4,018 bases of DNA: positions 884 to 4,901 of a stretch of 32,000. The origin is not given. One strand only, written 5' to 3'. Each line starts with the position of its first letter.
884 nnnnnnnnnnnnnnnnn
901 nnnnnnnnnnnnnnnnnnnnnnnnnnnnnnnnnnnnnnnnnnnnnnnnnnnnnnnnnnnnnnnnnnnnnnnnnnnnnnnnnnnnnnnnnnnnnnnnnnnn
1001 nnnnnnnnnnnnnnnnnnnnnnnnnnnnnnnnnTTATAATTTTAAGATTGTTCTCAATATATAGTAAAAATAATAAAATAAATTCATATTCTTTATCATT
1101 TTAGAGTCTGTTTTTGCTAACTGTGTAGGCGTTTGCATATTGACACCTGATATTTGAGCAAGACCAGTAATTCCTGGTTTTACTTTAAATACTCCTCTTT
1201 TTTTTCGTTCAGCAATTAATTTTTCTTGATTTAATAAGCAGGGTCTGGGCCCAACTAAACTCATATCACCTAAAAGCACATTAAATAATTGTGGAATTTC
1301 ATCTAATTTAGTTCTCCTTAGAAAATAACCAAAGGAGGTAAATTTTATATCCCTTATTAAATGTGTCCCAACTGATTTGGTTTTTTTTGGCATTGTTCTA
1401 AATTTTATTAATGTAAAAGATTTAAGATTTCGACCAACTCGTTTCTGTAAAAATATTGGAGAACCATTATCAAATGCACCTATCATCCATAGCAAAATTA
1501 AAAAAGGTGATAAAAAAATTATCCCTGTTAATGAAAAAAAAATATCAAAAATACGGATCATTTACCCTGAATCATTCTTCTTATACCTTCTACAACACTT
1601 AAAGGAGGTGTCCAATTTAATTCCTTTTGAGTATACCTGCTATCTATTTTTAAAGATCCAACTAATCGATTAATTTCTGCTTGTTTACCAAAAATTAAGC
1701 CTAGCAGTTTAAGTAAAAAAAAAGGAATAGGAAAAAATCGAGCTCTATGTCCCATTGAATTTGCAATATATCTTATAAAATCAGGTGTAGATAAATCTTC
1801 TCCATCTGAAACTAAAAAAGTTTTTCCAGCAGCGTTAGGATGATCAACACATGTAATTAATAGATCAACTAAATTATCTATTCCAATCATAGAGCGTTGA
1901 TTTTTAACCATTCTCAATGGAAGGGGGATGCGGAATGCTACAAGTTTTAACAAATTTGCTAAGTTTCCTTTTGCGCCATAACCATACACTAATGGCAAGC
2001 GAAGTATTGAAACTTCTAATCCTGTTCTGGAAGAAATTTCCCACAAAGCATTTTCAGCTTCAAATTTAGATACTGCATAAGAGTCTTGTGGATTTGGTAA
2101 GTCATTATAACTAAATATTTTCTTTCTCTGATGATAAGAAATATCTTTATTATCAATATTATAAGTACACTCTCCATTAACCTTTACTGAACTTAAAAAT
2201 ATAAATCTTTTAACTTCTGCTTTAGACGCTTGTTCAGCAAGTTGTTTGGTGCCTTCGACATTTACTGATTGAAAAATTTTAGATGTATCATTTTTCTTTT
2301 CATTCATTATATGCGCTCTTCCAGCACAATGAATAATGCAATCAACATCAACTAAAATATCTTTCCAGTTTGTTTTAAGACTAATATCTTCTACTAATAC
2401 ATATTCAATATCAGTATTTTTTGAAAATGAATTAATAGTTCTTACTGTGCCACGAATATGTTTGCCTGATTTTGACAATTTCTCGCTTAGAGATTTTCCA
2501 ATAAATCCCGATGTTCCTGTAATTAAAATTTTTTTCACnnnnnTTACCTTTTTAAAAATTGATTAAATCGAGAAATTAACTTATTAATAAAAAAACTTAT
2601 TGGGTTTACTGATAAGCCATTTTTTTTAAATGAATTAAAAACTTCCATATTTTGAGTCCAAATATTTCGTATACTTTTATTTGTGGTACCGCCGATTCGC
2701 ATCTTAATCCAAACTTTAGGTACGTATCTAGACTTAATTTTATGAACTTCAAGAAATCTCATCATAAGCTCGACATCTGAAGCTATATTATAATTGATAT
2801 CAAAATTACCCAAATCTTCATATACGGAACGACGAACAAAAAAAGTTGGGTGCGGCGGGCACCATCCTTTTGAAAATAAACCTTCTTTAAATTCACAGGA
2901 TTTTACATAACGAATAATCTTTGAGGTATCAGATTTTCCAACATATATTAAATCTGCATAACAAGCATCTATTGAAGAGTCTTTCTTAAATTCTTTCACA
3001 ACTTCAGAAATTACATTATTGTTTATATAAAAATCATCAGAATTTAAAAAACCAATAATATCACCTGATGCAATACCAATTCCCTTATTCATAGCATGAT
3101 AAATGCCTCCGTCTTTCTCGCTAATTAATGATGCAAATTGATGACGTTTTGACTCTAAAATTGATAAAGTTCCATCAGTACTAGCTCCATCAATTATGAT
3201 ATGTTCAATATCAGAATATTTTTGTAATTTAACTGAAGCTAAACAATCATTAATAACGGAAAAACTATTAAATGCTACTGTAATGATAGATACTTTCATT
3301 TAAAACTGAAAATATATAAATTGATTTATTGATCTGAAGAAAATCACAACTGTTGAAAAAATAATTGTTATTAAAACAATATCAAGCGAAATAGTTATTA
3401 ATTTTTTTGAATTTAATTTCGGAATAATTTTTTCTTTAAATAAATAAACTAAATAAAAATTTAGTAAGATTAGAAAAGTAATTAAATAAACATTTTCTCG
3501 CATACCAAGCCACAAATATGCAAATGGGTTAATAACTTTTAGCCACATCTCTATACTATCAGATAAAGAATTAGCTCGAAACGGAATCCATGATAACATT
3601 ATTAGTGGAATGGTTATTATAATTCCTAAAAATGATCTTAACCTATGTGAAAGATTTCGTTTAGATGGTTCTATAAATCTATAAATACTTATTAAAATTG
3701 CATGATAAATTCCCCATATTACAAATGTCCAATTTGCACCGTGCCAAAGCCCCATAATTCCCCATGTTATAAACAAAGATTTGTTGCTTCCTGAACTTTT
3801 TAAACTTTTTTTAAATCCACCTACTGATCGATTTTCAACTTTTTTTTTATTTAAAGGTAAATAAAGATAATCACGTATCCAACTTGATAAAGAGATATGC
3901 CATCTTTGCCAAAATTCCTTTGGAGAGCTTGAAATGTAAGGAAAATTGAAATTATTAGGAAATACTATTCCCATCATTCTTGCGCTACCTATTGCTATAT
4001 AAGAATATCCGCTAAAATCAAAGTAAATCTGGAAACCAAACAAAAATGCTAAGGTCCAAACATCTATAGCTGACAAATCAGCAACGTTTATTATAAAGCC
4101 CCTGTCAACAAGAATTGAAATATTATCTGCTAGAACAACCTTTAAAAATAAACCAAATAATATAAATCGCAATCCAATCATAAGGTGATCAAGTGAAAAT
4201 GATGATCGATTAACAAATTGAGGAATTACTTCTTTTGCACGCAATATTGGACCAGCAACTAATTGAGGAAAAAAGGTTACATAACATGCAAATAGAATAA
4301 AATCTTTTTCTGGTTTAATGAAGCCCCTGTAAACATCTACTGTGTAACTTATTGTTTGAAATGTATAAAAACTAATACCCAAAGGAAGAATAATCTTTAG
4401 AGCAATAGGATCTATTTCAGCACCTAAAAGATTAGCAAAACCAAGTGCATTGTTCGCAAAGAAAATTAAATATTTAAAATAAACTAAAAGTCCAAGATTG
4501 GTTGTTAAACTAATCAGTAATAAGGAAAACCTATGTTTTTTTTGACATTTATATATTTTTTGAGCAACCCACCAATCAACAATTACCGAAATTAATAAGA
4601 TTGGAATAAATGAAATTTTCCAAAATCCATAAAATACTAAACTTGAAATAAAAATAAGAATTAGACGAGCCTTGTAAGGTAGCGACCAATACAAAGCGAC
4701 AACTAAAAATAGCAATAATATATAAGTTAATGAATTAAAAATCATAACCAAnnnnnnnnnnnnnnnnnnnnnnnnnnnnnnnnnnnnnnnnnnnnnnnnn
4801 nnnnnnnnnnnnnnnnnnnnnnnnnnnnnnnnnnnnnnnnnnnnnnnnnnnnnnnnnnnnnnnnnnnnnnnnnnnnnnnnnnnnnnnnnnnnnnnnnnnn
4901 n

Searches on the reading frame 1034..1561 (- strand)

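Call 99: search_protein_families(library=ncbifam, proteins=[window:1034-1561:-], max_evalue=1e-8)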
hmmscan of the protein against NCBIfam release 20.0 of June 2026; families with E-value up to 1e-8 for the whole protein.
window:1034-1561:- (175 aa): 10 families
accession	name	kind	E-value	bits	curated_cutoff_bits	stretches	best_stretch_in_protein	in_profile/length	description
TIGR03025.1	EPS_sugtrans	subfamily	2.1e-51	175.6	295.55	1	3-174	259-437/445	exopolysaccharide biosynthesis polyprenyl glycosylphosphotransferase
TIGR03023.1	WcaJ_sugtrans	equivalog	1.7e-43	149.6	410.75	1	3-174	264-445/453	undecaprenyl-phosphate glucose phosphotransferase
TIGR03022.1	WbaP_sugtrans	subfamily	5.1e-42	144.7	403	2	70-172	345-446/456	undecaprenyl-phosphate galactose phosphotransferase WbaP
NF052601.1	undeca_RfbP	equivalog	2.7e-38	131.6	330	1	3-172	46-232/244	undecaprenyl-phosphate galactose phosphotransferase family protein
TIGR03013.1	EpsB_2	subfamily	1.2e-34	120.2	393.35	1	3-172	256-433/443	TIGR03013 family XrtA/PEP-CTERM system glycosyltransferase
NF011751.0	PRK15204.1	equivalog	1.1e-27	96.8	907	1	3-170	281-464/476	undecaprenyl-phosphate galactose phosphotransferase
NF007518.0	PRK10124.1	equivalog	4.9e-27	94.8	684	1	3-154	275-430/464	undecaprenyl-phosphate glucose phosphotransferase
NF041877.1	EPS_EpsZ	equivalog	3.1e-25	88.7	800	1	1-172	265-449/459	exopolysaccharide biosynthesis polyisoprenyl-phosphate hexose-1-phosphate transferase EpsZ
NF050817.1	PolSacchBiosHfsE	equivalog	2e-24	86.1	750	1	3-168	273-452/467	polysaccharide biosynthesis protein HfsE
NF045514.1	glycotran_HepC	equivalog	1.6e-19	70.1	140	1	3-112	118-216/220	heterocyst development glycosyltransferase HepC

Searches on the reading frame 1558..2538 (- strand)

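Call 10: search_protein_families(library=pfam, proteins=[window:1558-2538:-])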
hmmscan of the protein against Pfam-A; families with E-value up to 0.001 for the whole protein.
window:1558-2538:- (326 aa): 8 families
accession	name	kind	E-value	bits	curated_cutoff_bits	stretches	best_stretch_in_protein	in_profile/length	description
PF01370.27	Epimerase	-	8.2e-28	97.9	20.9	1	4-240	1-236/240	NAD dependent epimerase/dehydratase family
PF01073.25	3Beta_HSD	-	2.7e-20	73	22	1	5-266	1-272/280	3-beta hydroxysteroid dehydrogenase/isomerase family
PF07993.18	NAD_binding_4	-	4.6e-19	69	20.1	1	56-196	80-219/258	Male sterility protein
PF04321.23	RmlD_sub_bind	-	1.8e-16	60.5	27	1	3-264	2-233/287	RmlD substrate binding domain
PF16363.11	GDP_Man_Dehyd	-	2.8e-13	50.5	27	1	5-181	1-180/332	GDP-mannose 4,6 dehydratase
PF13460.12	NAD_binding_10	-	6.8e-09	36.3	27.2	1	8-128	1-109/184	NAD(P)H-binding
PF02719.21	Polysacc_synt_2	-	3.7e-08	33.3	20.2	1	4-119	1-130/293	Polysaccharide biosynthesis protein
PF05368.20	NmrA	-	2e-07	31.4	27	1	2-123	3-113/298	NmrA-like family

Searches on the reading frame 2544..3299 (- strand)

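Call 10: search_protein_families(library=pfam, proteins=[window:2544-3299:-])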
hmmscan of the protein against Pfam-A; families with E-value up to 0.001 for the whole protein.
window:2544-3299:- (251 aa): 3 families
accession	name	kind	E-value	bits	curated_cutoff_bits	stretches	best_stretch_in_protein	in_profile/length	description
PF00535.33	Glycos_transf_2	-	2.3e-22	80.2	23.3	1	4-162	1-166/168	Glycosyl transferase family 2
PF10111.15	Glyco_tranf_2_2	-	3.8e-06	27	27.3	1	26-187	23-204/276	Glycosyltransferase like family 2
PF13641.12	Glyco_tranf_2_3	-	5.7e-05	23.7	27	0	3-198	3-209/230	Glycosyltransferase like family 2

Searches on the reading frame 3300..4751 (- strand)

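Call 10: search_protein_families(library=pfam, proteins=[window:3300-4751:-])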
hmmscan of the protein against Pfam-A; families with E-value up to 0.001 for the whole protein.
window:3300-4751:- (483 aa): 1 family
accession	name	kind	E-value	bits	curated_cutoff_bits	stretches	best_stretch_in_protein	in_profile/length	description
PF03062.24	MBOAT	-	1.2e-16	61.4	27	1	150-360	80-297/337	MBOAT, membrane-bound O-acyltransferase family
